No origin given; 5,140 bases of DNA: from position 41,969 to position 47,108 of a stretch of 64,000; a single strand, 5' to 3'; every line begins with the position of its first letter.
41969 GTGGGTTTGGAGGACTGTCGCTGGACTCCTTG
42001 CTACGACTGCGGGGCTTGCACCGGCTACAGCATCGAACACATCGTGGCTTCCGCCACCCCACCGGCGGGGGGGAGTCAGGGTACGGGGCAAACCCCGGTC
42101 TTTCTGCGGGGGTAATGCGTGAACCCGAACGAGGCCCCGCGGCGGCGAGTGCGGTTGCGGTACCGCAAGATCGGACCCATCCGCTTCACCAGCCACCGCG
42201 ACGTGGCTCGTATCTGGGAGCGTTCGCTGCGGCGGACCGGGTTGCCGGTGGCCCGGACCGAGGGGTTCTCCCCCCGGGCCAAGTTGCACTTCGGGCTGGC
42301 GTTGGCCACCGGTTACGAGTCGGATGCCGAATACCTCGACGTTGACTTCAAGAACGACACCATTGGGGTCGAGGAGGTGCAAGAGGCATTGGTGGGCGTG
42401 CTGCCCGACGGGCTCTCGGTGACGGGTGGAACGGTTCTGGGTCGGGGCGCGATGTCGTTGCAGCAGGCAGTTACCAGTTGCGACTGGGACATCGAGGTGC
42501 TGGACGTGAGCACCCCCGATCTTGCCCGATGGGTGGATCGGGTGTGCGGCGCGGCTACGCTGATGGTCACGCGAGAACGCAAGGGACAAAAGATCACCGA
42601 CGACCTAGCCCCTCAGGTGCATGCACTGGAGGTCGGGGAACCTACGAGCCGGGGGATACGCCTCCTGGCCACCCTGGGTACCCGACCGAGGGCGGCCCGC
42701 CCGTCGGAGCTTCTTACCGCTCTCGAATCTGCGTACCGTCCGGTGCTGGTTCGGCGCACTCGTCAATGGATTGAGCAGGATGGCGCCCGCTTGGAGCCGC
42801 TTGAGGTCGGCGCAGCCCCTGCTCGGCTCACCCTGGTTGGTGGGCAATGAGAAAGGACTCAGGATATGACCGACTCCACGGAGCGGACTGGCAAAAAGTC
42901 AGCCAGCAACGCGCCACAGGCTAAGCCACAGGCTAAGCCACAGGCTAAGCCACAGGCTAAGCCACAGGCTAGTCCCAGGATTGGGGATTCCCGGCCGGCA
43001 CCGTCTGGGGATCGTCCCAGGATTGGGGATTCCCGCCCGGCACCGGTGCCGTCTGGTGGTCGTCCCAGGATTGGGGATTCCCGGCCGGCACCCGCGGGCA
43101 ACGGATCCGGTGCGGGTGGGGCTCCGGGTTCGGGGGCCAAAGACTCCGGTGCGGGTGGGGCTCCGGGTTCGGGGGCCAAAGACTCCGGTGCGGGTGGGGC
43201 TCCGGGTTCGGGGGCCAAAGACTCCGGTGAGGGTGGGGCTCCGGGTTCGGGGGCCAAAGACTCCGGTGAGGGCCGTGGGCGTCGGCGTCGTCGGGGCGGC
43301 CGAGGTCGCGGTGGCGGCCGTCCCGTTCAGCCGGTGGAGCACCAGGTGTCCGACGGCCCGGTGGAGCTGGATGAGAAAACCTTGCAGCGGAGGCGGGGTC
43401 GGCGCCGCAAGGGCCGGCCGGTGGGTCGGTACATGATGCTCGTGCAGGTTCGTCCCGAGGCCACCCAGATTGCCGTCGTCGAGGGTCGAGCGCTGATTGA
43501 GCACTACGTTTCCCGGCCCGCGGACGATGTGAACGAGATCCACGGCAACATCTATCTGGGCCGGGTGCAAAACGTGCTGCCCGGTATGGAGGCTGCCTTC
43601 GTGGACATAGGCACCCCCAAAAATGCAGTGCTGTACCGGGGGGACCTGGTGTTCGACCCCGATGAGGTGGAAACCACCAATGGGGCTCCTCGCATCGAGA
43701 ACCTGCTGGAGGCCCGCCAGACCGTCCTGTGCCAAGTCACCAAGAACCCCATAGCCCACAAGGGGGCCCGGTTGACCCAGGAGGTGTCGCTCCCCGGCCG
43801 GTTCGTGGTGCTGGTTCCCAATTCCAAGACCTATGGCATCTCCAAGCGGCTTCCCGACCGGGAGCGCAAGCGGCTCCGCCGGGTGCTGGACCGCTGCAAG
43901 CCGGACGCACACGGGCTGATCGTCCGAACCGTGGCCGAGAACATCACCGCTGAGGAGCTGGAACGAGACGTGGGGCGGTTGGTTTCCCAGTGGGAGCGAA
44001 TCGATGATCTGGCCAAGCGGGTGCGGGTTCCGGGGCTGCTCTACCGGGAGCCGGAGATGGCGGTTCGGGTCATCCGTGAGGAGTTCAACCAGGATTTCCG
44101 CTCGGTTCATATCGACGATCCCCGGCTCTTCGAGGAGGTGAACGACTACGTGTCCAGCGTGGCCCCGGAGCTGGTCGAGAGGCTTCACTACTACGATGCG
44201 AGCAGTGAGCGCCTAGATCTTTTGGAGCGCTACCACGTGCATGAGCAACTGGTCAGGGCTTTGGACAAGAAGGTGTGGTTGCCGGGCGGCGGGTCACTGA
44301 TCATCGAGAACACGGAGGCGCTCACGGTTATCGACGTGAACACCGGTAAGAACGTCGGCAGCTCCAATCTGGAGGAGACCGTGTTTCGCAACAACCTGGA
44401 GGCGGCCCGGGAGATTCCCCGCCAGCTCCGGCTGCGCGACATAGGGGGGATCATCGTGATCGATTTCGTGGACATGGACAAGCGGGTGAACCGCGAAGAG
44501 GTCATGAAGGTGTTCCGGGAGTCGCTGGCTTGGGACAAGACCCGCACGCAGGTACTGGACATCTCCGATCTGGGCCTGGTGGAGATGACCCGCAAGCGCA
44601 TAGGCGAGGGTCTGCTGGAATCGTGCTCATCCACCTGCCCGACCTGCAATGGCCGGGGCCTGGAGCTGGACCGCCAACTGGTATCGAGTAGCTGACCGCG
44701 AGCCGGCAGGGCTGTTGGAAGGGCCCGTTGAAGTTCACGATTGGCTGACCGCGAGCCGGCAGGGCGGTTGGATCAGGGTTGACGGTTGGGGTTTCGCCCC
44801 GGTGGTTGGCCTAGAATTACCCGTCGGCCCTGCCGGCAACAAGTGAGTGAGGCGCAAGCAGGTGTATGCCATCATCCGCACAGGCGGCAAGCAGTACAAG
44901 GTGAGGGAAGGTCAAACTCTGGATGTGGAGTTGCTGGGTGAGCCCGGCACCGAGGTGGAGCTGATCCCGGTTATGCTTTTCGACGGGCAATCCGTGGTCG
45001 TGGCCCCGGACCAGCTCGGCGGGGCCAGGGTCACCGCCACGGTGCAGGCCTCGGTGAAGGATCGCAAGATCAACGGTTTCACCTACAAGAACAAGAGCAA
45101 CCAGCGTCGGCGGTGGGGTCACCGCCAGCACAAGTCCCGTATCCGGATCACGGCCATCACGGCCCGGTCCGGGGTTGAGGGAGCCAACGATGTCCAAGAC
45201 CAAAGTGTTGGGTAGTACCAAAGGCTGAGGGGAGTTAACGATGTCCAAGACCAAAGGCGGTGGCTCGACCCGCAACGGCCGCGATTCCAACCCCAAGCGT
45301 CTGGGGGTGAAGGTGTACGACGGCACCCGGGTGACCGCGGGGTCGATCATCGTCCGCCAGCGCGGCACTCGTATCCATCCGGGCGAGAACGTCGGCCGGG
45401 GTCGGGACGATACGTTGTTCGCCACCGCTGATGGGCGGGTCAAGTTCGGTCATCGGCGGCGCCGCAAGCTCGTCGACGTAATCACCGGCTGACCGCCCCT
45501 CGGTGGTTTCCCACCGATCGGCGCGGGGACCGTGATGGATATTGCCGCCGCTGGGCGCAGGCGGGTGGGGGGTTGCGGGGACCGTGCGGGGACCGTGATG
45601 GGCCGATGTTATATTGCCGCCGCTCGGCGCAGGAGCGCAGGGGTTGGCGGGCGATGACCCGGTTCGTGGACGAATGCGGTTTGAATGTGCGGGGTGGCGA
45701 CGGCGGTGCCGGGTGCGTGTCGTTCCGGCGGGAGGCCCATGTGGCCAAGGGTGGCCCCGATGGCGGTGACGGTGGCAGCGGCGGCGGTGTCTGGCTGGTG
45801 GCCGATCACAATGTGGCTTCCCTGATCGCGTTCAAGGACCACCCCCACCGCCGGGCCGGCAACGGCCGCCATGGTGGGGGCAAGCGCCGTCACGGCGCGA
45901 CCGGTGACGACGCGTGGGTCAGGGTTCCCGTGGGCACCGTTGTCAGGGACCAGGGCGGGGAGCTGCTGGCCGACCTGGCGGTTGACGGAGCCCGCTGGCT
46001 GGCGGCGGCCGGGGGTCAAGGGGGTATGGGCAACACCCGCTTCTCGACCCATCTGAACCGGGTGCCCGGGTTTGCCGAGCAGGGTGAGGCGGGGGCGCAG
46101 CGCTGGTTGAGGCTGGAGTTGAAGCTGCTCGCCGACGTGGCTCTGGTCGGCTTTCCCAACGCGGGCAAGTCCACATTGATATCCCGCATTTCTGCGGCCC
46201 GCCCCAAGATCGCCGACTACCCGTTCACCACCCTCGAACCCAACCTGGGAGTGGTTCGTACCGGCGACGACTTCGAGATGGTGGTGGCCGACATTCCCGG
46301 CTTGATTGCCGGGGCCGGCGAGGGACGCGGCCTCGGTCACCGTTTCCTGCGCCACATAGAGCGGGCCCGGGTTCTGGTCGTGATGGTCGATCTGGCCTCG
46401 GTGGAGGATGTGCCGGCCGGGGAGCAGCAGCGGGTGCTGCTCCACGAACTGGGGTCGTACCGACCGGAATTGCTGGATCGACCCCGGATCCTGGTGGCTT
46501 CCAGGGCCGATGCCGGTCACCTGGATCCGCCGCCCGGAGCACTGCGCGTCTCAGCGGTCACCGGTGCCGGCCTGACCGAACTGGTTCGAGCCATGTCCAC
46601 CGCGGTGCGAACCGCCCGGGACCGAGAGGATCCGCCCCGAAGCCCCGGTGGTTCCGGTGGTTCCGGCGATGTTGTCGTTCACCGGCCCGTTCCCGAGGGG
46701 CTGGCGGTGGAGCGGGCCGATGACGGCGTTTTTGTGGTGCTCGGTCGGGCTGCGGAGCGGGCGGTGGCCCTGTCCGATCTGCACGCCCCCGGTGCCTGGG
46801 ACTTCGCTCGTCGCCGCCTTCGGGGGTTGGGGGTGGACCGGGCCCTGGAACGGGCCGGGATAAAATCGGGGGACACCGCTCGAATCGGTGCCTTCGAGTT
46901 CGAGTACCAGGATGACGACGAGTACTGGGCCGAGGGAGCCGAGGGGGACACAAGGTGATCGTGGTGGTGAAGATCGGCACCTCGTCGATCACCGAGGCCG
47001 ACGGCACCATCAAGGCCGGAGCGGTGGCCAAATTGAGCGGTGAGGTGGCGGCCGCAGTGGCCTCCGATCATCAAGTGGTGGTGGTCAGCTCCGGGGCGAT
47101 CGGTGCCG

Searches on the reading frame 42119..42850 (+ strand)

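Call 54: search_protein_families(library=pfam, proteins=[window:42119-42850:+], max_evalue=0.00001)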
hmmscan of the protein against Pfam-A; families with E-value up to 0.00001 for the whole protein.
window:42119-42850:+ (243 aa): 1 family
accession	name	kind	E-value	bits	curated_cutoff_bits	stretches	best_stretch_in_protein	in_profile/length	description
PF10105.14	DUF2344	-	2e-38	132.5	23.8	1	10-185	1-165/176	Uncharacterized protein conserved in bacteria (DUF2344)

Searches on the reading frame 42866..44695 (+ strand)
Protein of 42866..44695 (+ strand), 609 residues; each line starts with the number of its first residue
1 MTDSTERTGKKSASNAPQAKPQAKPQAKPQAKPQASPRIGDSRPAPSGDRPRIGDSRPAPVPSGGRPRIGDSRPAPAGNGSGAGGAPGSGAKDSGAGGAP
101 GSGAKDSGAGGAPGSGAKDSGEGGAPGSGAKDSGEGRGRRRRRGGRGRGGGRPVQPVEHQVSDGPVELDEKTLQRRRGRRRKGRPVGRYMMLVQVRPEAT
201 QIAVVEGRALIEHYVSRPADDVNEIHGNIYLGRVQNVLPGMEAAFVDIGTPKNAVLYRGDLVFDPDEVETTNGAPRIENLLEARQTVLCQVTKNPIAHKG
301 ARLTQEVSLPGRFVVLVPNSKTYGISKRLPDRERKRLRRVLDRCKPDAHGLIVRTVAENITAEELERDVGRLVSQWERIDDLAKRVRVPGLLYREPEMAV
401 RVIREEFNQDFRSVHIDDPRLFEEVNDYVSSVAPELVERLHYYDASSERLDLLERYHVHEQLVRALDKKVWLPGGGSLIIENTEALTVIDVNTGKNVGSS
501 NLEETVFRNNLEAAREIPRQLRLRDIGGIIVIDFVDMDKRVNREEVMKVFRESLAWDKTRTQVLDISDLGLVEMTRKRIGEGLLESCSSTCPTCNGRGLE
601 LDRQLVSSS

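Call 54: search_protein_families(library=pfam, proteins=[window:42866-44695:+], max_evalue=0.00001)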
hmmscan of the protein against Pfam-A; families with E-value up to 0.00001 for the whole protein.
window:42866-44695:+ (609 aa): 1 family
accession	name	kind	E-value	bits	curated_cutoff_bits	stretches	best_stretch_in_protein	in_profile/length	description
PF10150.14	RNase_E_G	-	5.4e-99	331.5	25.5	1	308-578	1-269/270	Ribonuclease E/G family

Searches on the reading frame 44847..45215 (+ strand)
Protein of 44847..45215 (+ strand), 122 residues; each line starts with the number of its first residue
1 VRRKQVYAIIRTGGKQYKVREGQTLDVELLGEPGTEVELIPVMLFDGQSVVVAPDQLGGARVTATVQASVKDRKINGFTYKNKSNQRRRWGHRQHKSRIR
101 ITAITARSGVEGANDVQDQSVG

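Call 54: search_protein_families(library=pfam, proteins=[window:44847-45215:+], max_evalue=0.00001)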
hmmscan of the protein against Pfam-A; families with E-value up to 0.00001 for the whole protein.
window:44847-45215:+ (122 aa): 1 family
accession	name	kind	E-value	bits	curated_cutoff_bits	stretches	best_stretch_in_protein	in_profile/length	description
PF00829.26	Ribosomal_L21p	-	1.3e-27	96.4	27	1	6-104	1-99/99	Ribosomal prokaryotic L21 protein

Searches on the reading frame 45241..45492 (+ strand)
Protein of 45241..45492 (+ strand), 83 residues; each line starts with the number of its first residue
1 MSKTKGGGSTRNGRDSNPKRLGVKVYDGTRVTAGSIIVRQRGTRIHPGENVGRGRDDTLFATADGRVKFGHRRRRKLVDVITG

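Call 54: search_protein_families(library=pfam, proteins=[window:45241-45492:+], max_evalue=0.00001)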
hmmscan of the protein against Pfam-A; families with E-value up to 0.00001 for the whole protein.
window:45241-45492:+ (83 aa): 1 family
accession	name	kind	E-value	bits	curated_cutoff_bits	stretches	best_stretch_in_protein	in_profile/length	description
PF01016.24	Ribosomal_L27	-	2.1e-36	124.2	20.5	1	3-80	2-79/79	Ribosomal L27 protein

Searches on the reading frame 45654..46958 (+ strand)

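Call 54: search_protein_families(library=pfam, proteins=[window:45654-46958:+], max_evalue=0.00001)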
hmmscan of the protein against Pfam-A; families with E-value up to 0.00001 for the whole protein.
window:45654-46958:+ (434 aa): 4 families
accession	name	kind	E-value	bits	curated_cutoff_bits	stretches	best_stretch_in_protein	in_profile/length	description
PF01018.28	GTP1_OBG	-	4.6e-52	176.2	27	1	5-158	1-155/155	GTP1/OBG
PF01926.29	MMR_HSR1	-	3.1e-23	82.5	21.9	1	161-281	1-110/113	50S ribosome-binding GTPase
PF09269.16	DUF1967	-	5.9e-15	55.5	27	1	352-418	3-70/70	Domain of unknown function (DUF1967)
PF02421.24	FeoB_N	-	8.8e-09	35.5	27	1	161-217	2-57/156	Ferrous iron transport protein B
